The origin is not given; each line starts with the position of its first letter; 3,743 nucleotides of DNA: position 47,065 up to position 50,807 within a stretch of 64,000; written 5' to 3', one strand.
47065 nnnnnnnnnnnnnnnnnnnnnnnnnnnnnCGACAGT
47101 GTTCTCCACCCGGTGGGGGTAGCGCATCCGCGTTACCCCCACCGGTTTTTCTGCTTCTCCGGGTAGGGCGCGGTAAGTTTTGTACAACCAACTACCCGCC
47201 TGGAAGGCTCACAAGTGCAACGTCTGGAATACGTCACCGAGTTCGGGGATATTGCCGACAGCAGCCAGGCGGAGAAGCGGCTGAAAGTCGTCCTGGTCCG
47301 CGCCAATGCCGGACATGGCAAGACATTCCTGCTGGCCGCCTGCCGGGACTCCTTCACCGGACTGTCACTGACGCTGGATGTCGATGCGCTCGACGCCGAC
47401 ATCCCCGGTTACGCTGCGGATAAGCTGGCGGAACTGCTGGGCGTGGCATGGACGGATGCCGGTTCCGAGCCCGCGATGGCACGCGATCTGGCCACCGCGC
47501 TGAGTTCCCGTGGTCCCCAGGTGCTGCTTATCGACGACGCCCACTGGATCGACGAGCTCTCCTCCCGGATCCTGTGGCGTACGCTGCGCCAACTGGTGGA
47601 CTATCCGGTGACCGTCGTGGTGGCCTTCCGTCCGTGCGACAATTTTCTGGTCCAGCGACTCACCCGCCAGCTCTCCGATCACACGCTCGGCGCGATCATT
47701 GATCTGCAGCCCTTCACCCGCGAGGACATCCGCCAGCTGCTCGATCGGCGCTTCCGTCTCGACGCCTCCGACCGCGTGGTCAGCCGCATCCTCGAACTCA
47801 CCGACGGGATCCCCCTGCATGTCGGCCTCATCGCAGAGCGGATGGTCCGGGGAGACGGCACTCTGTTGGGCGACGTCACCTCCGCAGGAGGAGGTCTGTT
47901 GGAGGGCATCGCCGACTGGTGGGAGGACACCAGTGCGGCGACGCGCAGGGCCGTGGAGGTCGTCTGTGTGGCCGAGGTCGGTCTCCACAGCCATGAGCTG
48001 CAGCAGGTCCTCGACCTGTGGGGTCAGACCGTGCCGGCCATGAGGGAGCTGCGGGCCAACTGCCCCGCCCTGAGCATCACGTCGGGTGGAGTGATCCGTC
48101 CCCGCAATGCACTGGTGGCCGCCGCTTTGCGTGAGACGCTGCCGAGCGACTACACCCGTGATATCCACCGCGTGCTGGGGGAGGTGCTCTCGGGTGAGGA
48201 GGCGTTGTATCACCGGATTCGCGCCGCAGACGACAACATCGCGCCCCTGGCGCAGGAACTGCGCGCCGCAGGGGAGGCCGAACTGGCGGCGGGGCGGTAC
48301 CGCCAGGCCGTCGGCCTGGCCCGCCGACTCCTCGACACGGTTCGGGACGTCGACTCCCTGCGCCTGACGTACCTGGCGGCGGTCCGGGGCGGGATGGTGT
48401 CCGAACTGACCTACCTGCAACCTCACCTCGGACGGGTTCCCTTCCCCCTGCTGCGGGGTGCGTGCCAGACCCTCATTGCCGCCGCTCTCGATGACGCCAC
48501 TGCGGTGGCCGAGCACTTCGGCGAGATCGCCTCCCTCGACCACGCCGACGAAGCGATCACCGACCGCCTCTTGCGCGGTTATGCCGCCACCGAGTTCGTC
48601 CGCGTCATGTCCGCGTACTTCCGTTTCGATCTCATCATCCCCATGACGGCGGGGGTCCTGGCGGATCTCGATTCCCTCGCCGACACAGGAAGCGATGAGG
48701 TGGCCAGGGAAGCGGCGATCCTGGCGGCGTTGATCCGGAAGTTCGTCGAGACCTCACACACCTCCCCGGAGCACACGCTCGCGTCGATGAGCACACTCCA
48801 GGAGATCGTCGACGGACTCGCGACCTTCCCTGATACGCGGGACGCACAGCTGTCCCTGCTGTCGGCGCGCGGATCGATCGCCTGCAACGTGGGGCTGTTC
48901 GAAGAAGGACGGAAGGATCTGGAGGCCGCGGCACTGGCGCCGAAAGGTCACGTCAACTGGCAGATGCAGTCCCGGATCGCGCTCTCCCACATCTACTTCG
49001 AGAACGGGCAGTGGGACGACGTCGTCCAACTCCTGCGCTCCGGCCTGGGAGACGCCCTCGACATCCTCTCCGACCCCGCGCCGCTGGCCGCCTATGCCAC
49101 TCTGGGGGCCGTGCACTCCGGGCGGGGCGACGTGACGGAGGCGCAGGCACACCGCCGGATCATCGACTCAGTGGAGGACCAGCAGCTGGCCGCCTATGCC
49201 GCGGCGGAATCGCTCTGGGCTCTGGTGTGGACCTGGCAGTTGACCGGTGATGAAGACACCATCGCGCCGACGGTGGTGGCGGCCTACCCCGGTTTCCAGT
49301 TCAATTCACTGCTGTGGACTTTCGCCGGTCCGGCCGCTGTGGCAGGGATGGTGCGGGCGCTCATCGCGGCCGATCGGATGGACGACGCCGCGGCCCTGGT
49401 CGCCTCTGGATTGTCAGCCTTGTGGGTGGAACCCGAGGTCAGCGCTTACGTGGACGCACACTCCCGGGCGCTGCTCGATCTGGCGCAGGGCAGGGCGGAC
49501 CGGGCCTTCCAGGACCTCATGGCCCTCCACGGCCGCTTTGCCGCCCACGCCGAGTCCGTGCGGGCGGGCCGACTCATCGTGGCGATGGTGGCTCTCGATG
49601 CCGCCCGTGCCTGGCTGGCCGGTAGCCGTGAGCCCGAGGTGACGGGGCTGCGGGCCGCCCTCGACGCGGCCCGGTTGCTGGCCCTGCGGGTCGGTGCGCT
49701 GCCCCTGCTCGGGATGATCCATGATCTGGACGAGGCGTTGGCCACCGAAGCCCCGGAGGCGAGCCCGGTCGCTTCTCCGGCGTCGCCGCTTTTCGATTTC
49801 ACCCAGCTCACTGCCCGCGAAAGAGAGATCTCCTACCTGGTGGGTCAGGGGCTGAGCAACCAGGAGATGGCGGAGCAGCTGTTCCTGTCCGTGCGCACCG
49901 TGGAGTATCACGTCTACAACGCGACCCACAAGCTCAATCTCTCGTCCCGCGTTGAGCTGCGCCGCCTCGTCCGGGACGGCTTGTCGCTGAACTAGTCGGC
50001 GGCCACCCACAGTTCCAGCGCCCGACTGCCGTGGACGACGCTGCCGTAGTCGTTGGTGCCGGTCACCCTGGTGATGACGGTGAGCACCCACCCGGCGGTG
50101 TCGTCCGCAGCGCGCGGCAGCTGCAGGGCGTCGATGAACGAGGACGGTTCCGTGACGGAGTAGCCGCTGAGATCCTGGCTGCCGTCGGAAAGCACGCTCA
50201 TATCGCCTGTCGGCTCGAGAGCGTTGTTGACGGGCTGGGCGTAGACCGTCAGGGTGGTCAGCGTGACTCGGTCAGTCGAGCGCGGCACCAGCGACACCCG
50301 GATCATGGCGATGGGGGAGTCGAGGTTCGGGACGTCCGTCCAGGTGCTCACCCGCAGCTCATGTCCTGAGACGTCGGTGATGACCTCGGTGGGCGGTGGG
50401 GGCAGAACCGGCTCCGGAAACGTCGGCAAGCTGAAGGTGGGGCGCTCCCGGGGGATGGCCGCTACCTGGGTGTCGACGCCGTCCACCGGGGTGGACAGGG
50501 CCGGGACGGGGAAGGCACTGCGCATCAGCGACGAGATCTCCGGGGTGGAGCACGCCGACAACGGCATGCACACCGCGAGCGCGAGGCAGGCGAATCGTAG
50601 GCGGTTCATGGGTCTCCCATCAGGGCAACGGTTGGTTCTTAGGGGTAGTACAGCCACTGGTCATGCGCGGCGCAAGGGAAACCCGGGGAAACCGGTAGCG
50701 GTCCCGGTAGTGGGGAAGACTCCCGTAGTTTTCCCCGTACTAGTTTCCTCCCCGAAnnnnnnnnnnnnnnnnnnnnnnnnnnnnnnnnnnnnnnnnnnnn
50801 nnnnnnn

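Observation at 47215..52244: Three-gene module between divIVA and ileS: STAND-LuxR regulator, lipoprotein and processive GT2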

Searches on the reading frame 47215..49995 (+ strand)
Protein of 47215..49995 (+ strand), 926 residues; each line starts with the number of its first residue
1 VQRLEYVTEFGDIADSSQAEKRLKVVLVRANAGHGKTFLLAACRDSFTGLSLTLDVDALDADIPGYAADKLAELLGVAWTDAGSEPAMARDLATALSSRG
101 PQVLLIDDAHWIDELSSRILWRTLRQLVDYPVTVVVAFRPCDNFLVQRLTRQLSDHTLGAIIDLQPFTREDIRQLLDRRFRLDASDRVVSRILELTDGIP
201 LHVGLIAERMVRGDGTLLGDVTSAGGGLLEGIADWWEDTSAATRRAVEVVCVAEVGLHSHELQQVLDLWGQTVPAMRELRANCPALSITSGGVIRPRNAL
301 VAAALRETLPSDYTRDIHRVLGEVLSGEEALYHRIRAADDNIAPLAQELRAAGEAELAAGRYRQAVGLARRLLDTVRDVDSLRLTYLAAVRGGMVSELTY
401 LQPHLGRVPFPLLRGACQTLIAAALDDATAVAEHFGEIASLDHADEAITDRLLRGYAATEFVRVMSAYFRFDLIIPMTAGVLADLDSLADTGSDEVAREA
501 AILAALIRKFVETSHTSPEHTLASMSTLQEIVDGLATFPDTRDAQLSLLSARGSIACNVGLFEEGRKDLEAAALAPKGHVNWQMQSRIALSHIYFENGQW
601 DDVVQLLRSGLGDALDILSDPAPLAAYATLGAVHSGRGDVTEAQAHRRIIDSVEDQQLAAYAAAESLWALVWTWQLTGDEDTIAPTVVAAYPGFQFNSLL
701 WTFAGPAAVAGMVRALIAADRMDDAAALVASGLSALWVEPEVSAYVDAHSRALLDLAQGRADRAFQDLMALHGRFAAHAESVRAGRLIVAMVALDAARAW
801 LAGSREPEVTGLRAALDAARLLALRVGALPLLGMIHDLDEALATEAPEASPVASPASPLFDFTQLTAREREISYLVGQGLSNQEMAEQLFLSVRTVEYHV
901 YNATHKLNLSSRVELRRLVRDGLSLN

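Call 7: search_protein_families(library=pfam, proteins=[window:47215-49995:+], max_evalue=0.01)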
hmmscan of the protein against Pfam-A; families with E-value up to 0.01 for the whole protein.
window:47215-49995:+ (926 aa): 6 families
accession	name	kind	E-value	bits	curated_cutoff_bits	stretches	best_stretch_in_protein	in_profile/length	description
PF00196.25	GerE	-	7e-15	54.8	23.5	1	864-917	2-55/57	Bacterial regulatory proteins, luxR family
PF13401.12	AAA_22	-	1.2e-06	29.3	27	1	25-136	7-120/130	AAA domain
PF08281.18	Sigma70_r4_2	-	0.00033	20.7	25.7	1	864-903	10-50/54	Sigma-70, region 4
PF25199.1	nSTAND_NTPase5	-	0.00037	20.8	34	0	4-40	22-58/145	Novel STAND NTPase 5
PF13191.12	AAA_16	-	0.0011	20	32.6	1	21-128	22-160/167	AAA ATPase domain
PF13936.12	HTH_38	-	0.0041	17.3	27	0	863-900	3-41/44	Helix-turn-helix domain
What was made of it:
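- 47215..49995 (+): LAL-type regulator of 926 aa: N-terminal P-loop NTPase, about 650 aa of helical middle region, C-terminal LuxR HTH. Pfam GerE 7e-15 and AAA_22 1.2e-6 (call 7).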

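Call 8: search_protein_families(library=ncbifam, proteins=[window:47215-49995:+], max_evalue=0.01)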
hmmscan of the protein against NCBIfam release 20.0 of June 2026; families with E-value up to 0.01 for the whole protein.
window:47215-49995:+ (926 aa): 23 families
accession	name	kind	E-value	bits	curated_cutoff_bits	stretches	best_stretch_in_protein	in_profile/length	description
NF050132.1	TransRegAbsR2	equivalog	3.2e-12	46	850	1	862-915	528-581/582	LuxR family transcriptional regulator AbsR2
NF038181.1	reg_ATPase_IniR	equivalog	1.7e-10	39.9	750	1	842-920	743-822/827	isoniazid response ATPase/transcriptional regulator IniR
NF052366.1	photon_PedR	equivalog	1.2e-09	38.2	120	1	864-917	2-55/74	photosynthetic electron transport-dependent transcriptional regulator PedR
NF047785.1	respo_reg_MadR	equivalog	1.2e-09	37.8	300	1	863-914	147-198/209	MadR family response regulator transcription factor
NF052445.1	RespRegMctR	equivalog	1.8e-09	37.3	300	1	863-919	143-199/205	two-component system response regulator MctR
NF040749.1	tetrathio_RR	equivalog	1.9e-09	37.5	290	1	860-915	129-184/191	tetrathionate respiration response regulator TtrR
NF007935.0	PRK10651.1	equivalog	6.6e-09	35.2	250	1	860-915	151-206/216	two-component system response regulator NarL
NF007505.1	PRK10100.1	equivalog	2.6e-08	33.8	250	1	862-912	142-192/204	biofilm master transcriptional regulator CsgD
NF011896.0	PRK15369.1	equivalog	5e-08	32.8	242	1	863-918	148-203/211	two component system response regulator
NF003420.0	PRK04841.1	equivalog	7.7e-08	30.8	537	1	863-918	837-892/903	HTH-type transcriptional regulator MalT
NF007708.0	PRK10403.1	equivalog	1.3e-07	31.3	343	1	862-914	151-203/215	nitrate/nitrite response regulator protein NarP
NF007685.0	PRK10360.1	equivalog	1.6e-06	28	258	1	864-922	137-195/196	response regulator transcription factor UhpA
TIGR03020.2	EpsA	equivalog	1.9e-06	27.7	170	1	857-913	187-239/247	XrtB/PEP-CTERM-associated transcriptional regulator EpsA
NF007403.0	PRK09935.1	equivalog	2.8e-06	27.1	271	1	863-916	148-201/210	fimbria biosynthesis transcriptional regulator FimZ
NF041232.1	BagY_FevT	exception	6e-06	25.3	700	1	850-915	282-347/367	LuxR family transcriptional regulator BagY/FevT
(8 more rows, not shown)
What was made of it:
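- On BcsA cellulose synthase: The partner has no Pfam or NCBIfam match (calls 7, 8).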

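Call 20: find_homologous_proteins(query=window:47215-49992:+)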
Query window:47215-49992:+ (926 aa): 54 proteins with E <= 0.001 among 8000 candidates.
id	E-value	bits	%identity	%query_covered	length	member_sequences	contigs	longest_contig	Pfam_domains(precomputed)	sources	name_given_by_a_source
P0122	0.0e+0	2010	100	100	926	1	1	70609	PF00196.26,PF13401.13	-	-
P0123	8.4e-11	59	39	6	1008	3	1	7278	PF00196.26,PF13401.13,PF13191.13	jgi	jgi:DNA-binding CsgD family transcriptional regulator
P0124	2.1e-10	58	26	52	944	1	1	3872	PF00196.26,PF13432.13,PF07719.24,PF13191.13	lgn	-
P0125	2.7e-10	57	51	6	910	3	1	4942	PF17874.8,PF00196.26,PF07719.24,PF13191.13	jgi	jgi:DNA-binding NarL/FixJ family response regulator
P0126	2.7e-10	57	46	6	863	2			PF00196.26,PF13191.13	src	-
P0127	5.8e-10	56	48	6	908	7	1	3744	PF00196.26,PF13191.13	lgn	-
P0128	4.2e-9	53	44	7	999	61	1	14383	PF00196.26,PF13191.13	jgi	-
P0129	1.2e-8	52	45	6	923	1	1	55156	PF00196.26,PF13191.13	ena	-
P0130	1.6e-8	51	52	6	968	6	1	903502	PF00196.26,PF05729.19,PF13401.13,PF13191.13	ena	-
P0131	2.1e-8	51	45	6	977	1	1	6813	PF00196.26,PF13424.13,PF13401.13,PF13191.13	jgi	jgi:DNA-binding CsgD family transcriptional regulator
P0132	2.6e-8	51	53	8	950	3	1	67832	PF17874.8,PF00196.26,PF13191.13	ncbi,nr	ncbi:ATP-binding protein [Amycolatopsis panacis]|nr:LuxR family transcriptional regulator [Amycolato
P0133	4.5e-8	50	31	15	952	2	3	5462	PF00196.26,PF13191.13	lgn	-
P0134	5.5e-8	50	32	19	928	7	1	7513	PF00196.26,PF13191.13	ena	-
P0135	7.9e-8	49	45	6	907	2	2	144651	PF00196.26,PF13401.13,PF13191.13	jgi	jgi:DNA-binding CsgD family transcriptional regulator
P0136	2.5e-7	47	41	12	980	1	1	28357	PF00196.26,PF13191.13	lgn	-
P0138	5.8e-7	46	44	7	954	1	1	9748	PF17874.8,PF00196.26,PF13401.13,PF13191.13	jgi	jgi:DNA-binding CsgD family transcriptional regulator/tetratricopeptide (TPR) repeat protein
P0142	2.7e-6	44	34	11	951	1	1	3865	PF17874.8,PF00196.26,PF13401.13,PF13191.13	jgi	jgi:DNA-binding CsgD family transcriptional regulator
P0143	3.5e-6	44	47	6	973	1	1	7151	PF17874.8,PF00196.26,PF13424.13,PF13401.13,PF08281.19,PF07719.24,PF13191.13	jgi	jgi:ATP/maltotriose-dependent transcriptional regulator MalT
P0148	1.8e-5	41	49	6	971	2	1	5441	PF17874.8,PF00196.26,PF13401.13,PF13191.13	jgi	jgi:DNA-binding CsgD family transcriptional regulator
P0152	3.3e-5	40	47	8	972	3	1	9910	PF17874.8,PF00196.26,PF13401.13,PF08281.19,PF13191.13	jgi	jgi:DNA-binding NarL/FixJ family response regulator/tetratricopeptide (TPR) repeat protein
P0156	8.2e-5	39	47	6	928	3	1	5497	PF17874.8,PF00196.26,PF13191.13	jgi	jgi:DNA-binding NarL/FixJ family response regulator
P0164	2.5e-4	37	59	6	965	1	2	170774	PF17874.8,PF00196.26,PF13424.13,PF13401.13,PF13191.13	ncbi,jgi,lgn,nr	ncbi:MAG TPA: AAA family ATPase [Actinophytocola sp.]|jgi:ATP/maltotriose-dependent transcriptional 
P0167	3.7e-4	37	47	6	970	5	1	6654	PF17874.8,PF00196.26,PF13401.13,PF13191.13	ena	-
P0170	4.6e-4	37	60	6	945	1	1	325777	PF17874.8,PF00196.26,PF13424.13,PF13191.13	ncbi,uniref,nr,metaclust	ncbi:helix-turn-helix transcriptional regulator [Amycolatopsis jejuensis]|uniref:helix-turn-helix tr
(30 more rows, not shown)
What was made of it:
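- On LAL (large ATP-binding LuxR-family) / STAND regulators: Distant LAL hits carry TPR or PF17874 domains (call 20).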

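Call 60: find_related_loci(query=A4, collection=metagenome_contigs, flank=6000)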
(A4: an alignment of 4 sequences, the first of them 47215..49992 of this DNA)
Query A4 (926 aa) in metagenome_contigs; peptide patterns used: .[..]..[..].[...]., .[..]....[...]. (x = any residue, [..] = any of these).
600 stretches matched a pattern (row limit reached: there are more); 288 encode a relative of the query (tblastn E <= 1e-3); the best 80 are kept; 80 distinct loci.
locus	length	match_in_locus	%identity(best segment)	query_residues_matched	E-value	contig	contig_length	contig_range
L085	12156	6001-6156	62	864-915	9e-13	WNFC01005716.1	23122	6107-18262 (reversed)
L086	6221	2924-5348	35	80-915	8e-12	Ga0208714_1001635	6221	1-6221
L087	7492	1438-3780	54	101-921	1e-11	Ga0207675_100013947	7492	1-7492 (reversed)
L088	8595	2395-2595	51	850-919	2e-11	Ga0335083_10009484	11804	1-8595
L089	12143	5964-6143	52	862-921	3e-11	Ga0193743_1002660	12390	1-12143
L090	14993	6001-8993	52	22-921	4e-11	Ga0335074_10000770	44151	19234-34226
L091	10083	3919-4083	55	864-918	7e-11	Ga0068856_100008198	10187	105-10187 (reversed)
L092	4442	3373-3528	58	864-915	6e-11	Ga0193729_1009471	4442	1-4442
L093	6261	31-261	45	840-919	8e-11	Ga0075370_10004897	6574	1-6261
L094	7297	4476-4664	48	856-921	9e-11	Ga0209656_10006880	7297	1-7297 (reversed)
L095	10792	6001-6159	55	864-916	9e-11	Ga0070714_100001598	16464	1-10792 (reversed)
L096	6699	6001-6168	52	863-918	1e-10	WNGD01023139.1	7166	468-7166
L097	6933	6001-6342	39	800-926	1e-10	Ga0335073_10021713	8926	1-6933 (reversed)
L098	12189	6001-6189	48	864-926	1e-10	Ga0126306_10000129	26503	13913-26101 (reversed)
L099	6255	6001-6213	42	854-925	2e-10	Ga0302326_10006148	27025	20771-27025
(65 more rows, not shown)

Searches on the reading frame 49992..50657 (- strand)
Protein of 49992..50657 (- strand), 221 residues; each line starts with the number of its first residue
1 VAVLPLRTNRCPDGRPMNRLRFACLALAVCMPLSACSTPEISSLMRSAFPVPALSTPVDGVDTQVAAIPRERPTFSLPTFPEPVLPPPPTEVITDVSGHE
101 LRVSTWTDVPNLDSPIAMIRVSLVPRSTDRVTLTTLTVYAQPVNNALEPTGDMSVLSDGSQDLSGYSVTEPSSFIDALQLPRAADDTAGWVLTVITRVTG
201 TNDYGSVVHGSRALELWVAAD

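Call 7: search_protein_families(library=pfam, proteins=[window:49992-50657:-], max_evalue=0.01)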
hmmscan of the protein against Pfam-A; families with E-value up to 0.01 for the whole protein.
window:49992-50657:- (221 aa): 0 families

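Call 8: search_protein_families(library=ncbifam, proteins=[window:49992-50657:-], max_evalue=0.01)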
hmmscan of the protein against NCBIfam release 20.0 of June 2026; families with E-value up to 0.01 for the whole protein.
window:49992-50657:- (221 aa): 0 families

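Call 16: find_homologous_proteins(query=window:49995-50609:-, max_evalue=0.01)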
Query seq(205 aa) (205 aa): 1 proteins with E <= 0.01 among 243 candidates.
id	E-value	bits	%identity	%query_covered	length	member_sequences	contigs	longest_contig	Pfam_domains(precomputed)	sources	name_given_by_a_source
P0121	5.2e-127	439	100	100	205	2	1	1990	-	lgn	-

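Call 18: find_encoding_contigs(protein=P0121, flank=10000, max_places=5)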
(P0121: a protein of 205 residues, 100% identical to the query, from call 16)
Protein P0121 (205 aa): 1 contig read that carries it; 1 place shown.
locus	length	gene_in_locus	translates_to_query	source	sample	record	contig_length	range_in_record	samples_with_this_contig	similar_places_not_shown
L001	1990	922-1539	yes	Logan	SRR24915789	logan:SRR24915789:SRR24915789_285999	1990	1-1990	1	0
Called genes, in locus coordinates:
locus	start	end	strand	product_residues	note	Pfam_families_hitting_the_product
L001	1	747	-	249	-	?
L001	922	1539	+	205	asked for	-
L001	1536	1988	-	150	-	?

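Call 29: search_protein_representatives(protein=window:49995-50609:-)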
Query: 205 residues. Proteins with E-value up to 0.001 (for the whole library): 2; up to 1e-10: 1; up to 1e-30: 1. The best 2 are listed.
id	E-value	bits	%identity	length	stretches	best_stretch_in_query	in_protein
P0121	1.7e-127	439.3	100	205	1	1-205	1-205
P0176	1.6e-05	41.2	31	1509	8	114-168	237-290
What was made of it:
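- The lipoprotein and regulator are extremely divergent from their relatives (calls 16, 20, 29).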

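Call 65: predict_structure(protein=window:49995-50552:-)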
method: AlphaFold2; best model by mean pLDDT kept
length: 186 residues; sequences in the alignment: 1
mean_pLDDT: 56.2   pTM: 0.41
mean pLDDT of the five models: 56.2, 56.2, 52.8, 41.1, 33.7
residues with pLDDT >= 90: 0; 70-90: 19; 50-70: 110; < 50: 57
segments of 3 or more residues with pLDDT < 50: 1-27, 29-36, 41-43, 45-48, 74-80, 130-136
pLDDT, mean of each block of 10 residues (from residue 1): 42 43 44 48 50 64 64 48 62 57 72 72 56 49 56 67 57 57 61
secondary structure, 60 per line:
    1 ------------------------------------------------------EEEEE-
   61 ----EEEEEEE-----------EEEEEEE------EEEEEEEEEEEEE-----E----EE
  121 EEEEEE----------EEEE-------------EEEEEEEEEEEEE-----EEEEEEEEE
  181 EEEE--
elements in order: E55-59 E65-71 E83-89 E96-108 E119-126 E137-140 E154-166 E172-184
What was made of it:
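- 49992..50609 (-): Lipoprotein of 205 aa: signal peptide with lipobox LSAC, about 50-aa Pro-rich linker, all-beta domain. It is a remote member of the GT2-associated lipoprotein family. The single-sequence model has 8 strands but pLDDT is only 56 (call 65).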

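Call 71: fold_search(model_id=the predicted structure, library=pdb)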
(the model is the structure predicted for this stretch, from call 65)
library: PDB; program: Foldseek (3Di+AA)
matches with E <= 10: 778; with E <= 0.001: 0
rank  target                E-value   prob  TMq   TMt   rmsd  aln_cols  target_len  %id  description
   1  3mu3_A                6.2e-03  0.85  0.26  0.31  12.4       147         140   14  Crystal structure of chicken MD-1 complexed with lipid IVa (released 2010-06-09)
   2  9ijr_C                6.9e-03  0.94  0.30  0.19  13.7       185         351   12  Cryo-EM structure of the orphan GPR52 beta-arrestin 1 complex bound to ligand c17 (released 2025-09-03)
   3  3m7o_A                8.5e-03  0.72  0.24  0.28  12.5       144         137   14  Crystal structure of mouse MD-1 in complex with phosphatidylcholine (released 2010-06-09)
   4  9uyi_A                1.2e-02  0.96  0.30  0.20   8.2       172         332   10  Cryo-EM structure of the G protein-coupled receptor 1 (GPR1) bound to chemerin and beta-arrestin 1 (Conformation 2) (released 2025-11-19)
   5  6u1n_C                1.3e-02  0.87  0.29  0.18  14.0       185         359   11  GPCR-Beta arrestin structure in lipid bilayer (released 2020-02-26)
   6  1tza_A                1.4e-02  0.92  0.28  0.36  13.7       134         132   11  X-ray structure of Northeast Structural Genomics Consortium target SoR45 (released 2004-07-27)
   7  7p2p_B                1.4e-02  0.87  0.28  0.29  15.7       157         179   13  Human Signal Peptidase Complex Paralog A (SPC-A) (released 2021-10-06)
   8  3t6q_C                1.4e-02  0.44  0.19  0.24  13.2       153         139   12  Crystal structure of mouse RP105/MD-1 complex (released 2011-11-09)
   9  5ijd_C                1.4e-02  0.35  0.19  0.22  12.8       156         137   11  The crystal structure of mouse TLR4/MD-2/lipid A complex (released 2016-04-27)
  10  6zlx                  1.4e-02  1.00  0.41  0.33   6.1       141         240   12  The structure of the ClpX-associated factor PDIP38 (released 2021-07-14)
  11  3mtx_B                1.6e-02  0.66  0.23  0.27  13.2       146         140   14  Crystal structure of chicken MD-1 (released 2010-06-09)
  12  5w0p_A                1.7e-02  0.89  0.32  0.10  13.9       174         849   10  Crystal structure of rhodopsin bound to visual arrestin determined by X-ray free electron laser (released 2017-08-09)
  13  3m7o_B                1.7e-02  0.41  0.21  0.25  12.4       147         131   13  Crystal structure of mouse MD-1 in complex with phosphatidylcholine (released 2010-06-09)
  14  6kl7_A                1.9e-02  0.84  0.26  0.17   9.0       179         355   11  Beta-arrestin 1 mutant S13D/T275D (released 2020-01-29)
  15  8fuu                  1.9e-02  0.69  0.26  0.18  11.9       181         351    8  Crystal structure of Xenopus laevis arrestin 1 - P3221 crystal form (released 2024-07-24)
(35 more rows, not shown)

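Call 84: search_protein_families(library=pfam, proteins=[P0176], max_evalue=0.01)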
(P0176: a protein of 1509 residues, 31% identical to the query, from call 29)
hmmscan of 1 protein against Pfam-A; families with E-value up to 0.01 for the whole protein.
P0176 (1509 aa): 4 families
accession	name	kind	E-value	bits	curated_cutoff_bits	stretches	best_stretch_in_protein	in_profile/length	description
PF25330.1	C2_nem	-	8.2e-11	42.4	27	0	243-280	71-107/142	Nematode specific C2 domain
PF08573.15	SAE2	-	6.9e-08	34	19.8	1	1436-1471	74-109/110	DNA endonuclease activator SAE2/CtIP C-terminus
PF13791.11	Sigma_reg_C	-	0.0013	19.3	25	0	15-82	51-114/157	Sigma factor regulator C-terminal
PF17750.6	Reo_sigmaC_M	-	0.0064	16.8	25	0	263-275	28-40/40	Reovirus sigma C capsid protein triple beta spiral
